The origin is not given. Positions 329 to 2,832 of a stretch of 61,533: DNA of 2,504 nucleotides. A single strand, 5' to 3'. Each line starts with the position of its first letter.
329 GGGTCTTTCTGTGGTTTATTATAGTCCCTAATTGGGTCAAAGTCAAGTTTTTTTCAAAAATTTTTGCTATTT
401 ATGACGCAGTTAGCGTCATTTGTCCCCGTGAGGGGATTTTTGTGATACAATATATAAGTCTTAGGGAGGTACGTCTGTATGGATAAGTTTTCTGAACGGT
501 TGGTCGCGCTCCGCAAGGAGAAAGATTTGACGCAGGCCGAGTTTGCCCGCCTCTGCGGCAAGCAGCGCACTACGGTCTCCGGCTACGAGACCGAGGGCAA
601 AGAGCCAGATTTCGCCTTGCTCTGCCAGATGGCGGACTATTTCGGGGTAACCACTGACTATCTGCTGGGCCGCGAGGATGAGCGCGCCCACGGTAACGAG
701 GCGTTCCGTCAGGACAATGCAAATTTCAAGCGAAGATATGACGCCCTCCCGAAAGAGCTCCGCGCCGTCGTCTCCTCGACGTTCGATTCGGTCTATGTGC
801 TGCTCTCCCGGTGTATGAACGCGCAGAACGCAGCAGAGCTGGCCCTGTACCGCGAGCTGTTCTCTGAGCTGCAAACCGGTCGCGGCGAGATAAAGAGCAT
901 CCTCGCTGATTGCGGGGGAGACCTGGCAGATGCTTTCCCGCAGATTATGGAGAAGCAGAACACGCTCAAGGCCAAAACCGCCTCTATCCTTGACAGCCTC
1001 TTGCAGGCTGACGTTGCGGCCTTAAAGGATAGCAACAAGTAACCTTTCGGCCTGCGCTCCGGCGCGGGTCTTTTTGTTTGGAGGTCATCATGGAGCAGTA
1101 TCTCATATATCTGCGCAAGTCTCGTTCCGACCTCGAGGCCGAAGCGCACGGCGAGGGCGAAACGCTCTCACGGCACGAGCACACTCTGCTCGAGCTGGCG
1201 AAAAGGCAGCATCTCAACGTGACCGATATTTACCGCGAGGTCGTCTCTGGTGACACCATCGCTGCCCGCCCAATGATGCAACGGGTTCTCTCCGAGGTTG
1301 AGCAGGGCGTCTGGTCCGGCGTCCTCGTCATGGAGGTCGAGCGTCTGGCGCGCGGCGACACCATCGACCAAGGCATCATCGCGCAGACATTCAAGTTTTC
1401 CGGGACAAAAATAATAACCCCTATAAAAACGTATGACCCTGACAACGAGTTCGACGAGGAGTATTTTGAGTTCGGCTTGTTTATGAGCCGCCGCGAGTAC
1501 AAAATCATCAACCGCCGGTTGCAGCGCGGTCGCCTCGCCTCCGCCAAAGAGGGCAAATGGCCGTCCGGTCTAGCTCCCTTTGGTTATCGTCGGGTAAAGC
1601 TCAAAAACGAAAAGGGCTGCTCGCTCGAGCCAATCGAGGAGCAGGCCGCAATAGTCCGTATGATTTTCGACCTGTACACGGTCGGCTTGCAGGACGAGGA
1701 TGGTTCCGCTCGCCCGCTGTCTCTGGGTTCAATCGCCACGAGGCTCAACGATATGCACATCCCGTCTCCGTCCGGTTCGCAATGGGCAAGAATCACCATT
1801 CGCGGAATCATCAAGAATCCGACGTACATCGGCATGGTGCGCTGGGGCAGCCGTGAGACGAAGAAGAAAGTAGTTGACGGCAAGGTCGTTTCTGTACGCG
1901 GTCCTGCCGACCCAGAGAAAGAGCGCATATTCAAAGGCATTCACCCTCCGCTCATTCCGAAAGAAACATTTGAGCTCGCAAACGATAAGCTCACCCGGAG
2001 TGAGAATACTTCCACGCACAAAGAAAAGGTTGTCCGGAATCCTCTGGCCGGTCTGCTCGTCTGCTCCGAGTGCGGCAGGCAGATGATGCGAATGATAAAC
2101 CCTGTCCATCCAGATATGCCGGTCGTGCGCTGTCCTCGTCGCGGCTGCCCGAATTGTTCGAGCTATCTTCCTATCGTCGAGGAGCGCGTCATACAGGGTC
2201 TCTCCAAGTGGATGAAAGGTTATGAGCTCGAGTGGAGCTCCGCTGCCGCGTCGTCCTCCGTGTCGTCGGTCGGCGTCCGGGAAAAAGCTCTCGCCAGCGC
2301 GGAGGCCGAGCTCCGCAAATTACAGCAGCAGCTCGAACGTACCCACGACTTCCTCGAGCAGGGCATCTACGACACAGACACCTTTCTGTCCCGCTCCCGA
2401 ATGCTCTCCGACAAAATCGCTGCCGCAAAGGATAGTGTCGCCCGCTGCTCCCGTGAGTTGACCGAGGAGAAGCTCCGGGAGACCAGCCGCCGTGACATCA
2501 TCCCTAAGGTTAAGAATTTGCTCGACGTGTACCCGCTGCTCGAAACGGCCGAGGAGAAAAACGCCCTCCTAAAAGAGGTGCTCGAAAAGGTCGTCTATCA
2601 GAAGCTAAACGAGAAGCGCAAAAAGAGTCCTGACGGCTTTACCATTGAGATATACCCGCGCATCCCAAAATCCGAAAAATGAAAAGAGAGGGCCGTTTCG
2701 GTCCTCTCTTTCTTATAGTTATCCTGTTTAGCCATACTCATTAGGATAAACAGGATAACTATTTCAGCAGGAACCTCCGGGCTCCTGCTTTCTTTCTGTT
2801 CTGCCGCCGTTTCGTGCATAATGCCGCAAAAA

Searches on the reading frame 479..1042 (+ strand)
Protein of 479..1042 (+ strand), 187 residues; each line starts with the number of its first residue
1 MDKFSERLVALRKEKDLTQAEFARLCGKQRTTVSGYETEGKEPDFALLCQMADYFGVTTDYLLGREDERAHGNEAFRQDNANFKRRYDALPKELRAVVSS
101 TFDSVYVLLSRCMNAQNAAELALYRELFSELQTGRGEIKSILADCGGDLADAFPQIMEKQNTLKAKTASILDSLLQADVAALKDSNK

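Call 19: search_protein_families(library=phrogs, proteins=[window:479-1042:+], max_evalue=0.001)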
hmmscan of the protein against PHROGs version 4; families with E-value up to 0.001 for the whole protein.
window:479-1042:+ (187 aa): 14 families
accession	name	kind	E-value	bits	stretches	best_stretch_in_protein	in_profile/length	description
phrog_8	-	transcription regulation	1.5e-23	84.8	1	1-87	74-150/346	transcriptional regulator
phrog_4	-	transcription regulation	2.2e-11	44.4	1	1-71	130-200/400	transcriptional repressor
phrog_2439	-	transcription regulation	2.8e-11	43.9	1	5-95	9-99/367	transcriptional regulator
phrog_2967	-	transcription regulation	8.1e-11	42.9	1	2-68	9-75/225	transcriptional regulator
phrog_3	-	transcription regulation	3.9e-10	41.1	1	1-72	86-157/430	transcriptional repressor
phrog_2328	-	transcription regulation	1.9e-08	35.2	1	2-70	14-82/128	transcriptional repressor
phrog_1373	-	transcription regulation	2.4e-08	35.1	1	6-74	66-134/166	transcriptional regulator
phrog_5823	-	transcription regulation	1.8e-07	31.7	1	3-74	6-78/404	transcriptional regulator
phrog_3037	-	transcription regulation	1.1e-06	29.6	1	3-99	26-109/189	transcriptional repressor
phrog_2104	-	unknown function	7.6e-06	27.1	1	6-46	42-82/103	-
phrog_1994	-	DNA, RNA and nucleotide metabolism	8.2e-06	26.8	1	6-68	2-64/170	DNA binding protein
phrog_147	-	transcription regulation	1.9e-05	26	1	2-52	3-54/100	transcriptional regulator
phrog_7950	-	transcription regulation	0.0002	22.3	1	6-39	10-43/68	transcriptional repressor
phrog_7241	-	transcription regulation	0.00056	21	0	7-63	65-121/122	transcriptional regulator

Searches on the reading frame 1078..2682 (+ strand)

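Call 19: search_protein_families(library=phrogs, proteins=[window:1078-2682:+], max_evalue=0.001)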
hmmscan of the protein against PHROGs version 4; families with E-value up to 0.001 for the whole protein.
window:1078-2682:+ (534 aa): 2 families
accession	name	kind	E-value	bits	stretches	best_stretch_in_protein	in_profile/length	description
phrog_95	-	integration and excision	6.4e-102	343.2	1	5-530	87-576/651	integrase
phrog_125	-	DNA, RNA and nucleotide metabolism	6.5e-14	53.1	1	4-308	18-251/254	DNA invertase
